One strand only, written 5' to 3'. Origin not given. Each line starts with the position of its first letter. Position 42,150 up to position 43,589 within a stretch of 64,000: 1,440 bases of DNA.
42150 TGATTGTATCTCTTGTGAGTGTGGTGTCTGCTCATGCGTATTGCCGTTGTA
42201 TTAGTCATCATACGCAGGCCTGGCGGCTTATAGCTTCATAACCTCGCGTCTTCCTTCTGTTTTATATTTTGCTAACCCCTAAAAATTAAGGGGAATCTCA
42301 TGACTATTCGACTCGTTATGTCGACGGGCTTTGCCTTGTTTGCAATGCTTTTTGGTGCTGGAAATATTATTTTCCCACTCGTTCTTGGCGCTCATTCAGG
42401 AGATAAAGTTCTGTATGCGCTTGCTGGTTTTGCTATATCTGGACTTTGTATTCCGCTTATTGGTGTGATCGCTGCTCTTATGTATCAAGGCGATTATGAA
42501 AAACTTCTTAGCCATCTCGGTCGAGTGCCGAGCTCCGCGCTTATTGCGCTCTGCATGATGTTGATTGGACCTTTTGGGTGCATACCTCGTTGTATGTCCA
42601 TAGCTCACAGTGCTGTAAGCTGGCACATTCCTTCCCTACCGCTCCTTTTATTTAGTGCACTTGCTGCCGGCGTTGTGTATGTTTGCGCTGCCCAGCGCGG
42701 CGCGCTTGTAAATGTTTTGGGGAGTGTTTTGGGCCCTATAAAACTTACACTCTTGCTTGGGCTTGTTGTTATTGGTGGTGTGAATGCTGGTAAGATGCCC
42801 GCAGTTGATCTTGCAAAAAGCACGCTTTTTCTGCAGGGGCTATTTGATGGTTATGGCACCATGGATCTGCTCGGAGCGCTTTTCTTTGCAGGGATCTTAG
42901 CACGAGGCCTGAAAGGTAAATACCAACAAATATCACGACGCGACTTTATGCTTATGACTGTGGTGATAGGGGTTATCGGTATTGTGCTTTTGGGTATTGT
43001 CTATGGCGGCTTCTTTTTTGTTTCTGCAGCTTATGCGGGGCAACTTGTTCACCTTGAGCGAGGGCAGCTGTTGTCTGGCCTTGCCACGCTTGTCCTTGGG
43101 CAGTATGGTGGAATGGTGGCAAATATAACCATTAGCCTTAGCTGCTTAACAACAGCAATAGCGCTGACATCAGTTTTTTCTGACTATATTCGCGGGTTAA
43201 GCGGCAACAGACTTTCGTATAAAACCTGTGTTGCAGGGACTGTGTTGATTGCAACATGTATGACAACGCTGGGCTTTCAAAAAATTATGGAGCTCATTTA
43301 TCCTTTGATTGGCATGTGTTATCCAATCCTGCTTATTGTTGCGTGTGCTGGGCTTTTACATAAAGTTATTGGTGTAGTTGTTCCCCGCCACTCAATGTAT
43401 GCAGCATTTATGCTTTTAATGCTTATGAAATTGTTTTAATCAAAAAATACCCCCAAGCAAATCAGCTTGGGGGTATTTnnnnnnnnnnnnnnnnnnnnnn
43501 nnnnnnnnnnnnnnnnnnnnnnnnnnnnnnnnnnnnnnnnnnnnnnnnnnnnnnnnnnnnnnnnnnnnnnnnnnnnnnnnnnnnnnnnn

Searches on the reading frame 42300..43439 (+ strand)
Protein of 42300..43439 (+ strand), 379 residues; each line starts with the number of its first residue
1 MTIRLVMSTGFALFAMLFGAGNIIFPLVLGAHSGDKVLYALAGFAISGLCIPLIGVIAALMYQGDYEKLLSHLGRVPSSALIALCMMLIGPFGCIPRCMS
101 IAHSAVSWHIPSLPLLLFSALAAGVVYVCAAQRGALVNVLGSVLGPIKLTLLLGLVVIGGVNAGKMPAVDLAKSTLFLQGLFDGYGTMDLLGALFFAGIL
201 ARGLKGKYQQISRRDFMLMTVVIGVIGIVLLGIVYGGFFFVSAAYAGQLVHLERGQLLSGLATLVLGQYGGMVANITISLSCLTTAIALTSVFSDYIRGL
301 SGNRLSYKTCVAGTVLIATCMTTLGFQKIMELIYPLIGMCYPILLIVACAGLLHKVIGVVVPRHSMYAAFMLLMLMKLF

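Call 3: search_protein_families(library=pfam, proteins=[window:42300-43439:+], max_evalue=1)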
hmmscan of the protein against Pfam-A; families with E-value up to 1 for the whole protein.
window:42300-43439:+ (379 aa): 1 family
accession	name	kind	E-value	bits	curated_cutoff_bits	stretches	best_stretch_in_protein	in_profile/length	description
PF05525.19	Branch_AA_trans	-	1.6e-62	212.3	22.3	1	6-358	5-363/429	Branched-chain amino acid transport protein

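Call 4: search_protein_families(library=ncbifam, proteins=[window:42300-43439:+], max_evalue=1)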
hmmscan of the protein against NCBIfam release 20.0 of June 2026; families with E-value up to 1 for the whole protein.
window:42300-43439:+ (379 aa): 2 families
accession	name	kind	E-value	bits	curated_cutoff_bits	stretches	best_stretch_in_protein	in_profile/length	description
TIGR00796.1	livcs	equivalog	2.9e-64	217.6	243.4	1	10-373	1-370/405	branched-chain amino acid transport system II carrier protein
NF011962.0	PRK15433.1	equivalog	1.3e-24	87.2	790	1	4-346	8-353/439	branched-chain amino acid transporter carrier protein BrnQ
